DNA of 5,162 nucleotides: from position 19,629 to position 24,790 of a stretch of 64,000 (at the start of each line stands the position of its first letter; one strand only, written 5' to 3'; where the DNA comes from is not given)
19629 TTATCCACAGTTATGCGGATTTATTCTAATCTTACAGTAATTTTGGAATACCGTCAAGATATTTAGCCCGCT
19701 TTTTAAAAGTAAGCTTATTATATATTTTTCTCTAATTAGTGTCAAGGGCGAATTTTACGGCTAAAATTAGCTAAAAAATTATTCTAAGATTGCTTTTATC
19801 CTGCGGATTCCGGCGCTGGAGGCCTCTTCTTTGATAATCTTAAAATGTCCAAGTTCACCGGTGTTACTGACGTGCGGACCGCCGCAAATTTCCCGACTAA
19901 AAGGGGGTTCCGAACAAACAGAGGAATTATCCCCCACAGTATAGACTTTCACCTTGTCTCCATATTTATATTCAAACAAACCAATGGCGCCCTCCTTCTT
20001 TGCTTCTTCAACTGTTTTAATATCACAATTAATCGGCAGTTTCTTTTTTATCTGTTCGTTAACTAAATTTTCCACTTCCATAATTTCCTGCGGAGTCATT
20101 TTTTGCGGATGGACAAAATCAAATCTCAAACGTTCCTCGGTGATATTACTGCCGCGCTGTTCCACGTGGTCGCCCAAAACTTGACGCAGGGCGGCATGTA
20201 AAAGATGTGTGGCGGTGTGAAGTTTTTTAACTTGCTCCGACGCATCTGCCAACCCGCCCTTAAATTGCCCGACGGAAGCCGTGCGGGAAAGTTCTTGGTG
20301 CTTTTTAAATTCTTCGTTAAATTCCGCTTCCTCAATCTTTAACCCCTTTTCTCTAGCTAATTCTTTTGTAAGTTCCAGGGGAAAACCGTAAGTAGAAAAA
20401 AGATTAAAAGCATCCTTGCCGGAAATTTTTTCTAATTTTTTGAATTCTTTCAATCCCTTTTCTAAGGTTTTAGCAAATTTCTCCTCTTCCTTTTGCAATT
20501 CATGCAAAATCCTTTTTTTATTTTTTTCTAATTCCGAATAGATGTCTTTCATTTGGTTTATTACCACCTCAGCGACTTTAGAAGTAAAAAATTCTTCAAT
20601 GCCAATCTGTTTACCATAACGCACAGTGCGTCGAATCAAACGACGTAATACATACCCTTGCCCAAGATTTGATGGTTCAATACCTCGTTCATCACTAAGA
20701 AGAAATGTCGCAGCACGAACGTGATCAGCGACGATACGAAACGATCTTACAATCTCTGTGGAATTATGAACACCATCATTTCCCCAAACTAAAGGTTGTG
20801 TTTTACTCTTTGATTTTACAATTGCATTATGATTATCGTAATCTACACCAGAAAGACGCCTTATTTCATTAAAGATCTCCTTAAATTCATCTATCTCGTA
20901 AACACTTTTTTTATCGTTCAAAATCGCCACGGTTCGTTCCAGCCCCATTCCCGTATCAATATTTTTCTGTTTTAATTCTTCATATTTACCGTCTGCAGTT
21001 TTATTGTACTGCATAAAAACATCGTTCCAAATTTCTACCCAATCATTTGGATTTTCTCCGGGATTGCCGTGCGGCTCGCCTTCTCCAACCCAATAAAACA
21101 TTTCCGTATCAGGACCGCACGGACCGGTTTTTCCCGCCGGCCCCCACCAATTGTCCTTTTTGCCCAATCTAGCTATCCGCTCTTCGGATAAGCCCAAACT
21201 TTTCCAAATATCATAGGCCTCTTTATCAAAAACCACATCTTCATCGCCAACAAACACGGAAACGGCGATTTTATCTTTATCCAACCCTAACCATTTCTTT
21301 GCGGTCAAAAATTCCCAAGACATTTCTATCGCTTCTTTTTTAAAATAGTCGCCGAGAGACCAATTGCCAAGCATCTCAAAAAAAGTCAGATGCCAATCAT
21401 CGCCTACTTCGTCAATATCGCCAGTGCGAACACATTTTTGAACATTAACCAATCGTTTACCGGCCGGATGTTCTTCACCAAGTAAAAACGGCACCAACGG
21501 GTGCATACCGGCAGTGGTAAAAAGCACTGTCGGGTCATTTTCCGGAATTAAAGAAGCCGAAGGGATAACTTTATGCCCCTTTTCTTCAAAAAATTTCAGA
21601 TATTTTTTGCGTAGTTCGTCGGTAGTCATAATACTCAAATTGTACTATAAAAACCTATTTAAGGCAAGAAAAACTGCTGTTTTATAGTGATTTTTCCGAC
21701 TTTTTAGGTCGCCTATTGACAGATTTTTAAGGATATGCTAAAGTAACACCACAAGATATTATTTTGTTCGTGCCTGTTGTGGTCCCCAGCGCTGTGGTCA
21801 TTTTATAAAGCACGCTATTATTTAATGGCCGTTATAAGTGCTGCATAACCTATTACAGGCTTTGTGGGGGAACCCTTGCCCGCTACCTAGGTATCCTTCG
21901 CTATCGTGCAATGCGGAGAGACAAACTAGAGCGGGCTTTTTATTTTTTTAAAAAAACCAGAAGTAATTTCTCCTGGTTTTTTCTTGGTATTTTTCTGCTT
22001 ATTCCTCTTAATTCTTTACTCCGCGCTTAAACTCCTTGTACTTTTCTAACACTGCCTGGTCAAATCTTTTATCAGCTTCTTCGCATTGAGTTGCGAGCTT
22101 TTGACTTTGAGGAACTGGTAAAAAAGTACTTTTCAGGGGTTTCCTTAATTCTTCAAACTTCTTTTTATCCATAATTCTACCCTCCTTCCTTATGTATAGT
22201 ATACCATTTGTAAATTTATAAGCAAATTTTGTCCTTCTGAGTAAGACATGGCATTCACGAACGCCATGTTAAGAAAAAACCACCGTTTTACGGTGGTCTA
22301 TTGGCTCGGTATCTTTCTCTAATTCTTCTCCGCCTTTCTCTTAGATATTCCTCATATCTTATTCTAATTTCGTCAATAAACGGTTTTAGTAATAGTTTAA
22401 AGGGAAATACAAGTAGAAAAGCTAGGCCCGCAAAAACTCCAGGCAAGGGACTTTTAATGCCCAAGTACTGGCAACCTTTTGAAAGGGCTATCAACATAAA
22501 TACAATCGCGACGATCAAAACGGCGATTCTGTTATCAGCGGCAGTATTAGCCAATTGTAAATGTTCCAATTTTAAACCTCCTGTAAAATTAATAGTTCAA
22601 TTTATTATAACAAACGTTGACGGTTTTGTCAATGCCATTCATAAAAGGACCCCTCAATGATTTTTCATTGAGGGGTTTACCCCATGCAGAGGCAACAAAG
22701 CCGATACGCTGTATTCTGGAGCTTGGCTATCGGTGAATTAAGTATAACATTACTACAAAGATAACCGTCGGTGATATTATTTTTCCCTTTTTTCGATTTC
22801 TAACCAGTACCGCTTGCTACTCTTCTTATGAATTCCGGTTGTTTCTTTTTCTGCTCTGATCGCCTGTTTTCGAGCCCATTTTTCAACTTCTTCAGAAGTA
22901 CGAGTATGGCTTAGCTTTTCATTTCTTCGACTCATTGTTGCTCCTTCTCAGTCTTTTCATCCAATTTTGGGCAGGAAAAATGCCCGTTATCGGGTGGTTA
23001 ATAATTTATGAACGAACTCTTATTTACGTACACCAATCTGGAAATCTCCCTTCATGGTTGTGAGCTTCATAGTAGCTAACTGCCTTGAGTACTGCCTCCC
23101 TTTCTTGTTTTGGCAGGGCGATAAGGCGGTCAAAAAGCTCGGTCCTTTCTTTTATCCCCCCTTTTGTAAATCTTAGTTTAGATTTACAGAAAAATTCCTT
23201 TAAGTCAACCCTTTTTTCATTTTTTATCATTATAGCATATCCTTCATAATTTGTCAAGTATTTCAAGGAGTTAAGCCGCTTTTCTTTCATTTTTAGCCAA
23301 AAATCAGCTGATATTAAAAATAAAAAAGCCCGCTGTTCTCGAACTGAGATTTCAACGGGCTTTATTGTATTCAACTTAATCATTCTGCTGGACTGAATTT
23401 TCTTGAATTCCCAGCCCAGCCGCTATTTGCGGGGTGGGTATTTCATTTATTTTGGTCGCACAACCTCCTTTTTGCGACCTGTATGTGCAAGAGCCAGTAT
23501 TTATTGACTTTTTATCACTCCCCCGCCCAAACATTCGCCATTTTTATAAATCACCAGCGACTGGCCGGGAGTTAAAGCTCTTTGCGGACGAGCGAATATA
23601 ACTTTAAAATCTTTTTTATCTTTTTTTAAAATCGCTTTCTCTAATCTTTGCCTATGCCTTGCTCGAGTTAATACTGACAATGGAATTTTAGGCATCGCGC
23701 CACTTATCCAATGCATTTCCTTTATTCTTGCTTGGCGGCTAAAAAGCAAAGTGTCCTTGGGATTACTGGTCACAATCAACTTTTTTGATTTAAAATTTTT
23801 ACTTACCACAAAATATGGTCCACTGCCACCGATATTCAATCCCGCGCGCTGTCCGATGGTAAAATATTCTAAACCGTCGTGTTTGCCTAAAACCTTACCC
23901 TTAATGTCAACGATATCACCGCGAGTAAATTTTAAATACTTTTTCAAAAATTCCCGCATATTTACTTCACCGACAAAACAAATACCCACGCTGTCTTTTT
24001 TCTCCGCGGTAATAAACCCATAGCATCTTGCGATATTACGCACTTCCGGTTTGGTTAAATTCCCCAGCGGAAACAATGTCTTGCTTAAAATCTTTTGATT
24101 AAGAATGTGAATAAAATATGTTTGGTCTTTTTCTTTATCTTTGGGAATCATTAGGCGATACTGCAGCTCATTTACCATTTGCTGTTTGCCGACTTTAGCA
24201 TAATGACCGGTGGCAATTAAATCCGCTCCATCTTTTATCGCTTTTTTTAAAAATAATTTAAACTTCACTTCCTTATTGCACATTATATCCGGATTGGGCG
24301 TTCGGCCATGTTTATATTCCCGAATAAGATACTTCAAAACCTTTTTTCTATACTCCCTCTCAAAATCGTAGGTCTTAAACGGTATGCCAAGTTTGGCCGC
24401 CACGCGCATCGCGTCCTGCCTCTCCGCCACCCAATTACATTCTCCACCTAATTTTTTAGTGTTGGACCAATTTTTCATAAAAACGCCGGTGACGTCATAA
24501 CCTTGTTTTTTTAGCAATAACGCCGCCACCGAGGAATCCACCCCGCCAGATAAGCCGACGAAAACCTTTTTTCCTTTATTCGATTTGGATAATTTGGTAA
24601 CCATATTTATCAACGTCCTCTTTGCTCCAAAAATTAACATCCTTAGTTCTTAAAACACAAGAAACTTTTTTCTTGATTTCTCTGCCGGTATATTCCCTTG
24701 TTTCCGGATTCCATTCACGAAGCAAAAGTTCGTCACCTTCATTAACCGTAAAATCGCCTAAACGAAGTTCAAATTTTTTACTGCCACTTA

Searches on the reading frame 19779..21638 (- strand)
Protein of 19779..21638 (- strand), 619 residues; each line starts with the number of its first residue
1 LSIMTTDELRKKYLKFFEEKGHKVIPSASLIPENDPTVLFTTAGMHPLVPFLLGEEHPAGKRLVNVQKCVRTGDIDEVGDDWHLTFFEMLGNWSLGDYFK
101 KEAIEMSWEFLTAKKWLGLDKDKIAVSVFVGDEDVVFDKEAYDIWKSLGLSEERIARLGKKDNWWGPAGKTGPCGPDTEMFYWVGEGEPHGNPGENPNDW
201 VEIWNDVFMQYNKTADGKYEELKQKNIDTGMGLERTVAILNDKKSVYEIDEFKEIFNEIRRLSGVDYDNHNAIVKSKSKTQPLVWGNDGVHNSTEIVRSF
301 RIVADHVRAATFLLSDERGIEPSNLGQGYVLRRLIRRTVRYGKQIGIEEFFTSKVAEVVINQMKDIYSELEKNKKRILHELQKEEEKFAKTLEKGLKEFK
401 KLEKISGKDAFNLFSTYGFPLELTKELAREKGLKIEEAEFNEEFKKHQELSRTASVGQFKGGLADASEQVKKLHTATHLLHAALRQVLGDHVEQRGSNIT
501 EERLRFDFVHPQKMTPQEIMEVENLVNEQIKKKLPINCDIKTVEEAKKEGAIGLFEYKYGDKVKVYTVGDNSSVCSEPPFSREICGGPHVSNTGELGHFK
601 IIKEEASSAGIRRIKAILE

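Call 30: search_protein_families(library=pfam, proteins=[window:19779-21638:-], max_evalue=0.00001)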
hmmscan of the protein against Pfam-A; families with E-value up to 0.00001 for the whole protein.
window:19779-21638:- (619 aa): 2 families
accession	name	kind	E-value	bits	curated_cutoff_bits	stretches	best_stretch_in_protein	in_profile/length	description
PF01411.24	tRNA-synt_2c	-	1.4e-145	486.4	30.3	1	8-478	1-453/552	tRNA synthetases class II (A)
PF07973.19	tRNA_SAD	-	1.2e-16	60.9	24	1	563-614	1-43/44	Threonyl and Alanyl tRNA synthetase second additional domain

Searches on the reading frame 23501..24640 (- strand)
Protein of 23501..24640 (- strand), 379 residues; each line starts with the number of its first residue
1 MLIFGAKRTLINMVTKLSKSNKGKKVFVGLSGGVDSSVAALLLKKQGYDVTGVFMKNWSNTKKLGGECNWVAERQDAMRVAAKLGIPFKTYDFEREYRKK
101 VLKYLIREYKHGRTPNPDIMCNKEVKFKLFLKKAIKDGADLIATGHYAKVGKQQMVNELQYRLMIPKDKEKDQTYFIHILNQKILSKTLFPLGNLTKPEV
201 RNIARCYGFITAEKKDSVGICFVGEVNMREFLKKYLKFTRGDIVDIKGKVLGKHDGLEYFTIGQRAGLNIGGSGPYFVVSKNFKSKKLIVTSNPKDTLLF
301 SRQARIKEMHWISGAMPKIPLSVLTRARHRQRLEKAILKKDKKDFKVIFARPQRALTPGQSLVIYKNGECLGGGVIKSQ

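Call 30: search_protein_families(library=pfam, proteins=[window:23501-24640:-], max_evalue=0.00001)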
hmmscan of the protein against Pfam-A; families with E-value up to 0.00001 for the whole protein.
window:23501-24640:- (379 aa): 4 families
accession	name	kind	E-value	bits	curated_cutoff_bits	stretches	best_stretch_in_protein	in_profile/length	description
PF03054.22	tRNA_Me_trans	-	2.3e-76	256.4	20.6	1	24-224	1-201/202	tRNA methyl transferase HUP domain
PF20259.3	tRNA_Me_trans_M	-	2.5e-20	72.2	27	1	230-291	2-65/66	tRNA methyl transferase PRC-barrel domain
PF20258.4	tRNA_Me_trans_C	-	1.3e-19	70.7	20.6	1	302-376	2-77/77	Aminomethyltransferase beta-barrel domain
PF02540.23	NAD_synthase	-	4.9e-08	32.8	21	1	11-98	6-86/242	NAD synthase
